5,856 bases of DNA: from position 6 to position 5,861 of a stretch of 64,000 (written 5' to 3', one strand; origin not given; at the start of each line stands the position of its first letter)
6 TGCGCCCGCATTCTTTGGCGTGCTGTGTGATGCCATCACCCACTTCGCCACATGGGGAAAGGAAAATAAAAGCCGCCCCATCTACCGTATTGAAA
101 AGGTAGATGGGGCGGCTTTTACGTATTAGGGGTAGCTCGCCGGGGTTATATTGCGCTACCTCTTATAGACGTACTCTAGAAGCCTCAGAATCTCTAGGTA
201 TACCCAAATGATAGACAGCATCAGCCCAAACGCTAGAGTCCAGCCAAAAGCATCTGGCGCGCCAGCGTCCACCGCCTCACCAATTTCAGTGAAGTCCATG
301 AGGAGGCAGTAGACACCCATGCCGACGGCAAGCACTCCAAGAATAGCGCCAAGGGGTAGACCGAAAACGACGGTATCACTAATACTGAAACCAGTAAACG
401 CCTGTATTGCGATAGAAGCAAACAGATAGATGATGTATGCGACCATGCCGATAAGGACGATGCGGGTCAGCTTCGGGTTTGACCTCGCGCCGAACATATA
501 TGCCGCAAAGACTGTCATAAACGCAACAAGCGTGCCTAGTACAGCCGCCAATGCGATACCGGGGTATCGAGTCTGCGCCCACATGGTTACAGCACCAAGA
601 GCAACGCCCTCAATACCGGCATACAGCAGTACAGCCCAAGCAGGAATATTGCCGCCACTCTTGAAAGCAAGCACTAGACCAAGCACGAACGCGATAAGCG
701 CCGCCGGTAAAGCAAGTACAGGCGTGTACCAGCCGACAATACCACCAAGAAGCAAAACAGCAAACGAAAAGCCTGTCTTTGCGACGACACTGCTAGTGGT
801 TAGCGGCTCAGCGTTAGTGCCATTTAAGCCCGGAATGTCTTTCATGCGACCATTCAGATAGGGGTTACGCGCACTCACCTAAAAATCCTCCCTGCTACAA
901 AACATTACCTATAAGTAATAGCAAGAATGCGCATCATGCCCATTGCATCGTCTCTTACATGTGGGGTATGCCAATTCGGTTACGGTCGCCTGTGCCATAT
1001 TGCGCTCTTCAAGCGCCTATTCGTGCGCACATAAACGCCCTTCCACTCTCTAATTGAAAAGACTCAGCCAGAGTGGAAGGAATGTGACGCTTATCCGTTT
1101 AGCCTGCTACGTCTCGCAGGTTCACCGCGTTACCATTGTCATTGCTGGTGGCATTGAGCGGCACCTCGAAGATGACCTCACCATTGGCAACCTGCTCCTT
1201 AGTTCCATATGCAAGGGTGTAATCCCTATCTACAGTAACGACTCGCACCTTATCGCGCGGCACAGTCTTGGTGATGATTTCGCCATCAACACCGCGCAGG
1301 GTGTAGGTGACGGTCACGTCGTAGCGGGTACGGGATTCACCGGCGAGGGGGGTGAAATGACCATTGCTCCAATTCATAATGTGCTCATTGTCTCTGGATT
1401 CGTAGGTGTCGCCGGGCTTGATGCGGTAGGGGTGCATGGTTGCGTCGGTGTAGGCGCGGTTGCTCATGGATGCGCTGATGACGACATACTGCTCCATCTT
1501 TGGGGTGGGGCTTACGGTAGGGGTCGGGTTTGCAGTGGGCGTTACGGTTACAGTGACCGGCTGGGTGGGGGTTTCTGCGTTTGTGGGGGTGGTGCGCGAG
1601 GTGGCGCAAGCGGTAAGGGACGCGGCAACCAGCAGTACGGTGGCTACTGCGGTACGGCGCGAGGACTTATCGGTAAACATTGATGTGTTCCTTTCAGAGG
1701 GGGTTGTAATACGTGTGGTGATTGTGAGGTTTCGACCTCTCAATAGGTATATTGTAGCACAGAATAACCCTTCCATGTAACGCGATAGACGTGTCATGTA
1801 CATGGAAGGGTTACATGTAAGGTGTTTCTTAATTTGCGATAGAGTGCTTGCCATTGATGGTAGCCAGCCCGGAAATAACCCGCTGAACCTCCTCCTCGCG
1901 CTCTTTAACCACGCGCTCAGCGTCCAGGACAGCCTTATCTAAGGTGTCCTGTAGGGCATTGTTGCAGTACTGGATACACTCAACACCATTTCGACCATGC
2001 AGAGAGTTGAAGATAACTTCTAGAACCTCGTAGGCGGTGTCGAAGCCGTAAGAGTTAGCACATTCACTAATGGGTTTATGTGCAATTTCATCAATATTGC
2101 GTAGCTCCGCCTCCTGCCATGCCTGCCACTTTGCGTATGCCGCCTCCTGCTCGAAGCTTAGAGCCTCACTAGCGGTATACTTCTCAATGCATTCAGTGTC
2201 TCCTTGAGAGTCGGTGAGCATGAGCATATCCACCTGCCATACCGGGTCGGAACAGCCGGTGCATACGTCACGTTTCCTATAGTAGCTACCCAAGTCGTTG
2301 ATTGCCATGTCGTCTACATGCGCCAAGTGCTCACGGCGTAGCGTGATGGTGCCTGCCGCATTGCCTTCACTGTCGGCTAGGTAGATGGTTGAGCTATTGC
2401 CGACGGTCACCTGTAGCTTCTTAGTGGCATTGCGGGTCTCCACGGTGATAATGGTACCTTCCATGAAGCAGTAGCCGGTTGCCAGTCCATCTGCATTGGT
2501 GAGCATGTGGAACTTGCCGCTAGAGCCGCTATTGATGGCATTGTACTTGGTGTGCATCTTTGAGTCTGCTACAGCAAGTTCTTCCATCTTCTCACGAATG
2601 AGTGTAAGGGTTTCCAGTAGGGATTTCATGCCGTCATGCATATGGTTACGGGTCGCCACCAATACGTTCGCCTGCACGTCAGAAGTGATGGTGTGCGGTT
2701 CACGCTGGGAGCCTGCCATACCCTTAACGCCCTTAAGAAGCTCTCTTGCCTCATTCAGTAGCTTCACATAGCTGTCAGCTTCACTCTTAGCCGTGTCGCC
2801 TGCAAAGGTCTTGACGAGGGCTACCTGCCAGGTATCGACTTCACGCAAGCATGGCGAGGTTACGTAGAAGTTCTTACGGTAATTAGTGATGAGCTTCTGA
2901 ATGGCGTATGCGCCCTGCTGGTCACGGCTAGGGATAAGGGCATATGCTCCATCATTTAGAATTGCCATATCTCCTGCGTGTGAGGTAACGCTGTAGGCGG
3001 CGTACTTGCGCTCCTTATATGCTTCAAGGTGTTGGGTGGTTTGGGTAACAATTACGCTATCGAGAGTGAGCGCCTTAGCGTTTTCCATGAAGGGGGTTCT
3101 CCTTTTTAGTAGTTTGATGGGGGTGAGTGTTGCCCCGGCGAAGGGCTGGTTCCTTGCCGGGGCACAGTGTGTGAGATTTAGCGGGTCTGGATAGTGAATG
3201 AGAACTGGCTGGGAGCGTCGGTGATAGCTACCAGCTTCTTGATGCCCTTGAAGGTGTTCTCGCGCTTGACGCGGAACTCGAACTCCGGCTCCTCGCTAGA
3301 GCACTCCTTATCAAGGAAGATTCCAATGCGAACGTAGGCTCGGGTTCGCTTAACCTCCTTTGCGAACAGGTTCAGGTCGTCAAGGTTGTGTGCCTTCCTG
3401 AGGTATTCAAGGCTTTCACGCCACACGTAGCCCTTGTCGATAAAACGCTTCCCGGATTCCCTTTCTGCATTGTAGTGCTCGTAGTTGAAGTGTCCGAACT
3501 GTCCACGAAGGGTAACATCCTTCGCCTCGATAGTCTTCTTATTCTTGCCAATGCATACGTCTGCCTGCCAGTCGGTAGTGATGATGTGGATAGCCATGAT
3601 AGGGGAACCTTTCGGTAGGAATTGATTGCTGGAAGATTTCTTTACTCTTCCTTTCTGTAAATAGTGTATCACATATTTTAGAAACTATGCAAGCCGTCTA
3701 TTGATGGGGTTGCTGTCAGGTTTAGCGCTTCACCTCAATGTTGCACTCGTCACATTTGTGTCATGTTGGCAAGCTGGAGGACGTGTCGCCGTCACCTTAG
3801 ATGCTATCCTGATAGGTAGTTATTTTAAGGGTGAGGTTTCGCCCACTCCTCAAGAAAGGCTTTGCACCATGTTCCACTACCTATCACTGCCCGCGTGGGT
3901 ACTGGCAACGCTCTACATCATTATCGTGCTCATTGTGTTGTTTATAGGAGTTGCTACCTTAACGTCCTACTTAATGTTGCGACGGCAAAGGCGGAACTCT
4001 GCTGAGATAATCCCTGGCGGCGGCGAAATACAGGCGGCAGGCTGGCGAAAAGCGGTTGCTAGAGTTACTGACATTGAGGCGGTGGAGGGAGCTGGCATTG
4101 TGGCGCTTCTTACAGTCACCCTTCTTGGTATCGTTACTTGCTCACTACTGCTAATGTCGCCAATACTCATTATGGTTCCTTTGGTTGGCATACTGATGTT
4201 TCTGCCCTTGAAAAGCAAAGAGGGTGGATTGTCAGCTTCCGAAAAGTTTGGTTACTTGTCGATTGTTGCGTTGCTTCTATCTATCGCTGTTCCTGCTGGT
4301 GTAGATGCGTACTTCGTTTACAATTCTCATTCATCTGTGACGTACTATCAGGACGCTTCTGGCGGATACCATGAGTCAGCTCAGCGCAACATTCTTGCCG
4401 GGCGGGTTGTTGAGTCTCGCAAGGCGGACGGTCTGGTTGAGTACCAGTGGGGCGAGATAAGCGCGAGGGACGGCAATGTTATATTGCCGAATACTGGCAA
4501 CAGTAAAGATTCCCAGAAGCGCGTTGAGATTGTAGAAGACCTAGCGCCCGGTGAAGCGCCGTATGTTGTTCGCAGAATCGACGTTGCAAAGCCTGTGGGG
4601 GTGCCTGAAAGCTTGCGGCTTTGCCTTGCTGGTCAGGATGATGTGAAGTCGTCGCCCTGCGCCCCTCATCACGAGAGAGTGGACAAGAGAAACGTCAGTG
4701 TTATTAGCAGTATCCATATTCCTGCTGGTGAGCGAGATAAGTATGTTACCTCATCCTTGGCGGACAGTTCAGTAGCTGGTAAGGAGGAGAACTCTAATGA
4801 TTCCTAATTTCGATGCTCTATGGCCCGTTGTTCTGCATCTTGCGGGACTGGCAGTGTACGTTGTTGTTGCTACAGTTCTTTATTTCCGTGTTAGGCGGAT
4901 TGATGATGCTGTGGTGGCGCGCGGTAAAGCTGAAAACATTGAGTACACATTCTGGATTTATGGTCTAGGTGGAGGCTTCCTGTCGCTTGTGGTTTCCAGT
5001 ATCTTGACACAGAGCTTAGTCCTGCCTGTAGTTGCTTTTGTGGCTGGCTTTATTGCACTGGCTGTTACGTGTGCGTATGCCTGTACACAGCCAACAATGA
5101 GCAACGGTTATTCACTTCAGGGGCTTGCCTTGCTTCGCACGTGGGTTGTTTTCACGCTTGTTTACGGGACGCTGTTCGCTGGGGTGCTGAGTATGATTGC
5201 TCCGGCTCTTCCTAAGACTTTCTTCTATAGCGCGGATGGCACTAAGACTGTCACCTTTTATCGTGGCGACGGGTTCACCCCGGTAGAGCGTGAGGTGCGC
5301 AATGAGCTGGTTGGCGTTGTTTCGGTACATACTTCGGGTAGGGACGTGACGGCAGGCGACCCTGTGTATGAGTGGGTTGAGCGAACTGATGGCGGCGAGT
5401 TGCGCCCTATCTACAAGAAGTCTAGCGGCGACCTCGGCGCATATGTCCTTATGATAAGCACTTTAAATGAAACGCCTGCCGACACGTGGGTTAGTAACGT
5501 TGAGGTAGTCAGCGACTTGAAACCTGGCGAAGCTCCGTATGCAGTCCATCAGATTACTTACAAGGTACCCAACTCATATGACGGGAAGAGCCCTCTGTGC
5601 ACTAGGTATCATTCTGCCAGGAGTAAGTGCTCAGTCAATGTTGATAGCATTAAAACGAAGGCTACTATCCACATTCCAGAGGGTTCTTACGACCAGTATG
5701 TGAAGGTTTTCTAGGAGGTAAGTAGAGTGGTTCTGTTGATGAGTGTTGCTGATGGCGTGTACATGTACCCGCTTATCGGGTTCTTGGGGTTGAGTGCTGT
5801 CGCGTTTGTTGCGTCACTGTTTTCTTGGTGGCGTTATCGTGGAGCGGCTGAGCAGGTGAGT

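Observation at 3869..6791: Seven-member family of multi-TM proteins with a conserved C-terminal extracytoplasmic-looking domain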

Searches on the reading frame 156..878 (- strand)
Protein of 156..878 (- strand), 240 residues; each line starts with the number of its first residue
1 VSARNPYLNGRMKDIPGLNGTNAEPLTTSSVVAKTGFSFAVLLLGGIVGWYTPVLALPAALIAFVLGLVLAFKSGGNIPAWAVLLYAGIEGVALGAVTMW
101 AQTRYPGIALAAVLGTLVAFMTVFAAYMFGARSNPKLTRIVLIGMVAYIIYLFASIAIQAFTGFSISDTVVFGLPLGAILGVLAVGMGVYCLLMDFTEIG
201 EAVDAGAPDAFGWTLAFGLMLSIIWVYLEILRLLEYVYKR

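Call 61: search_dna_similar(query=window:156-878:-, collection=phages, mode=protein, max_rows=15, max_evalue=0.001)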
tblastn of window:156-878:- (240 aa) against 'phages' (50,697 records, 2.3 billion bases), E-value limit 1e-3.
Records with a match: 5; places in all: 5; records where one place covers at least 80% of the query: 3.
Best place of each record, by identity: <60% 5.
By first word of the organism name: Bacteriophage 2; Acinetobacter 2; Stenotrophomonas 1.
By host as written in the record: - 4; Stenotrophomonas maltophilia 1.
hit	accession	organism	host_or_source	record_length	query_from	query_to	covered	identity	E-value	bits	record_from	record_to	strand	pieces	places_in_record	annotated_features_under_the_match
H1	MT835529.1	Bacteriophage sp.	human fecal samples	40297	7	234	95%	36.0%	8e-26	110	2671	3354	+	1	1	record has no annotation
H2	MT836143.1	Bacteriophage sp.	human fecal samples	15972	26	234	87%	33.5%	7e-21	97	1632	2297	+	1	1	record has no annotation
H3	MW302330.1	Stenotrophomonas phage TS-12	Stenotrophomonas maltophilia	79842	1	240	100%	28.4%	7e-9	61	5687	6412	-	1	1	hypothetical protein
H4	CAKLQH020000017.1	Acinetobacter phage MD-2021a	not known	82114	65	234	71%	29.3%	9e-8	58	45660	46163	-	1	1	Predicted membrane protein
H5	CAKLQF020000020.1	Acinetobacter phage MD-2021a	not known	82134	65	234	71%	29.3%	9e-8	58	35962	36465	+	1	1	Predicted membrane protein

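Call 63: find_homologous_proteins(query=window:156-878:-, max_evalue=1e-10)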
Query window:156-878:- (240 aa): 114 proteins with E <= 1e-10 among 8000 candidates.
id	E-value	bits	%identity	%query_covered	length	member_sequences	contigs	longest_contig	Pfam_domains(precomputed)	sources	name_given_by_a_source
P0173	7.7e-144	495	99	100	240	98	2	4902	PF12811.13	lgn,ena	-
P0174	1.4e-141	488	98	100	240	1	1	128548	PF12811.13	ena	-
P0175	3.1e-131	454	90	100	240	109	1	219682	PF01027.27,PF12811.13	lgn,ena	-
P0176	2.3e-37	147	42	89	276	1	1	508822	PF01027.27,PF12811.13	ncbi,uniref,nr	ncbi:Bax inhibitor-1/YccA family protein [Ruicaihuangia caeni]|uniref:Bax inhibitor-1/YccA family pr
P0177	1.3e-36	145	42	89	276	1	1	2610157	PF01027.27,PF12811.13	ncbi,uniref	ncbi:Bax inhibitor-1/YccA family protein [Ruicaihuangia caeni]|uniref:Bax inhibitor-1/YccA family pr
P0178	9.9e-33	132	35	93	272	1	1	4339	PF01027.27,PF12811.13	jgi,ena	-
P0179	1.0e-32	132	40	94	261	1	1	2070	PF01027.27,PF12811.13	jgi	jgi:uncharacterized YccA/Bax inhibitor family protein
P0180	3.7e-32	130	36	91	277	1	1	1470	PF01027.27,PF12811.13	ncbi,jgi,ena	jgi:uncharacterized YccA/Bax inhibitor family protein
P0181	5.2e-32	129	37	88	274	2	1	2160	PF01027.27,PF12811.13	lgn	-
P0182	6.2e-32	129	42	90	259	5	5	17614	PF01027.27,PF12811.13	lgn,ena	-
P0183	8.5e-32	129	39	87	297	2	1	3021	PF01027.27,PF12811.13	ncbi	-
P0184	1.0e-31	128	37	89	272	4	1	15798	PF01027.27,PF12811.13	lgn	-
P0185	6.3e-31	126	36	92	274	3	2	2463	PF01027.27,PF12811.13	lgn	-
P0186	6.4e-31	126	39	92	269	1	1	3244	PF01027.27,PF12811.13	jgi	jgi:uncharacterized YccA/Bax inhibitor family protein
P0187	3.0e-30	124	38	92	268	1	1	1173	PF01027.27,PF12811.13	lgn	-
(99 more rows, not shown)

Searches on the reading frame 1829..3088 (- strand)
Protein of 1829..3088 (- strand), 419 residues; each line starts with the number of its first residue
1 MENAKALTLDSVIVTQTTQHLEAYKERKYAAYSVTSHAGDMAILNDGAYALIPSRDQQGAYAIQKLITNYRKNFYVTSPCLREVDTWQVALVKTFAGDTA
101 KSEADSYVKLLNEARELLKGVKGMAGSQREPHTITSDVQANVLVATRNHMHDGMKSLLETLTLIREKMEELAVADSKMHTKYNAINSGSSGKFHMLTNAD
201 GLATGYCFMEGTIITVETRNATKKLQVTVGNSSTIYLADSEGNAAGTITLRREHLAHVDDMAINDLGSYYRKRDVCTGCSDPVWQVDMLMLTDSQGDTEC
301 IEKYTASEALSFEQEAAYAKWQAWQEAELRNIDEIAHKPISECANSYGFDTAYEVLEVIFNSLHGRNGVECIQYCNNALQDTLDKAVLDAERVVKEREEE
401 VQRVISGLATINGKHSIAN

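Call 11: search_protein_families(library=pfam, alignment_id=A2, max_evalue=0.001)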
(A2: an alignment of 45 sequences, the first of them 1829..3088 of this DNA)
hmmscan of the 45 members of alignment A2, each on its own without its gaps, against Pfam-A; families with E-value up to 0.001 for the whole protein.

A. member 1, window:1829-3088:- (419 aa): 0 families

B. families by the number of members that match (of 45 scanned): 5 families
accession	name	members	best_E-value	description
PF00303.24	Thymidylat_synt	1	8.9e-116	Thymidylate synthase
PF12811.12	BaxI_1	1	1.3e-48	Bax inhibitor 1 like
PF00186.24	DHFR_1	1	7.6e-35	Dihydrofolate reductase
PF24240.1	DUF7448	1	2.5e-05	Domain of unknown function (DUF7448)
PF01027.25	Bax1-I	1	0.00034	Inhibitor of apoptosis-promoting Bax1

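Call 12: search_protein_families(library=phrogs, alignment_id=A2, max_evalue=0.001)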
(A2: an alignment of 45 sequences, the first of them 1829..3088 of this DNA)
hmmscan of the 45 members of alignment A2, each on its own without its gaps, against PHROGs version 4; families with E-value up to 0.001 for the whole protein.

A. member 1, window:1829-3088:- (419 aa): 0 families

B. families by the number of members that match (of 45 scanned): 7 families
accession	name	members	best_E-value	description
phrog_160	-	1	5.7e-113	thymidylate synthase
phrog_5682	-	1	1.1e-66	thymidylate synthase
phrog_316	-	1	4.5e-30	dihydrofolate reductase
phrog_5131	-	1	2.9e-22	thymidylate synthase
phrog_2131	-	1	1.5e-19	-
phrog_11777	-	1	2.8e-14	dihydrofolate reductase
phrog_3676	-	1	1.9e-08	thymidylate synthase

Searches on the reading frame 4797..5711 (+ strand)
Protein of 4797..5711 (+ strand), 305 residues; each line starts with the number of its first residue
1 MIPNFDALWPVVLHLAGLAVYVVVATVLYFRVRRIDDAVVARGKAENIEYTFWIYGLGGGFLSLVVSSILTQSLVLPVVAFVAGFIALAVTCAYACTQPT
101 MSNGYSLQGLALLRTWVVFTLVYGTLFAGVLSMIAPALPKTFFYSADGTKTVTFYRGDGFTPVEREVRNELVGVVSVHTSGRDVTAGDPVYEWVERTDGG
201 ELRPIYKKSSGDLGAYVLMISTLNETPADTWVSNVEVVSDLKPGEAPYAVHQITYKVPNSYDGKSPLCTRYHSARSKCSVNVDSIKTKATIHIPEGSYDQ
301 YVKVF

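Call 6: search_protein_families(library=pfam, proteins=[window:4797-5711:+], max_evalue=1)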
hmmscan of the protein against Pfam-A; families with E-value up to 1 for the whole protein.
window:4797-5711:+ (305 aa): 0 families

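Call 7: search_protein_families(library=phrogs, proteins=[window:4797-5711:+], max_evalue=0.1)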
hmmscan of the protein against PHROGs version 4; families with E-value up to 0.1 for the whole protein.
window:4797-5711:+ (305 aa): 1 family
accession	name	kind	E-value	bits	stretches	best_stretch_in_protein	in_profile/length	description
phrog_5871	-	lysis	0.089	13.6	0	113-134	18-40/103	holin/anti-holin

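Call 58: search_protein_families(library=ncbifam, proteins=[window:4797-5711:+], max_evalue=0.1)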
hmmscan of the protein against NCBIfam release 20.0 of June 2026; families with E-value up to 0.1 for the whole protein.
window:4797-5711:+ (305 aa): 0 families

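Call 59: search_protein_families(library=padloc, proteins=[window:4797-5711:+], max_evalue=0.1)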
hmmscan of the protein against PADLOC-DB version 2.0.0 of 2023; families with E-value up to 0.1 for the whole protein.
window:4797-5711:+ (305 aa): 0 families
